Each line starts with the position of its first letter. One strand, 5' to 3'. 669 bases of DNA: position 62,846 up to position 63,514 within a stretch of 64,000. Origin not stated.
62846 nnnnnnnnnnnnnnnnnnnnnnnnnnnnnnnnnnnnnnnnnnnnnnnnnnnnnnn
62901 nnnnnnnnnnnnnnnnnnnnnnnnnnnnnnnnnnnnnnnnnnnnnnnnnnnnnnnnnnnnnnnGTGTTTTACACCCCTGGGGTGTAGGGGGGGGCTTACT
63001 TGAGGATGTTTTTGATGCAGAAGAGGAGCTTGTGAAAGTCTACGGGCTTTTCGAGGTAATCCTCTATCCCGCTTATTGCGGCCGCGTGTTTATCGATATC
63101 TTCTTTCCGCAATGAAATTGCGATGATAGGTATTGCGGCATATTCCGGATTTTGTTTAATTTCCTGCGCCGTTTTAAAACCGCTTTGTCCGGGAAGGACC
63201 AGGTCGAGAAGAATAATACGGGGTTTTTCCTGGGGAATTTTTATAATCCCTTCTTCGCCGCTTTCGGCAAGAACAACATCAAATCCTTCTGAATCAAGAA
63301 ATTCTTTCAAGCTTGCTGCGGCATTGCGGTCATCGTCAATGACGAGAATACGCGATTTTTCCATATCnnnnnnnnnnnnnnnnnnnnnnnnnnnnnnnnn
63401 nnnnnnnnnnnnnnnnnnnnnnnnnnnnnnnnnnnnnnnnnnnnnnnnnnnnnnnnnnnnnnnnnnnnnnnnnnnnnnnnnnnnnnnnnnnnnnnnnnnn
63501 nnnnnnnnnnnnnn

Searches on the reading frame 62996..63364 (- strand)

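Call 74: search_protein_families(library=pfam, proteins=[window:62996-63364:-], max_evalue=0.00001)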
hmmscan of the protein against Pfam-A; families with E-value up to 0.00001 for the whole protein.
window:62996-63364:- (122 aa): 1 family
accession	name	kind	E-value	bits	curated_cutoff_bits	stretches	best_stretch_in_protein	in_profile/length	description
PF00072.30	Response_reg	-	6.9e-24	84.6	30.2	1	6-114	1-107/111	Response regulator receiver domain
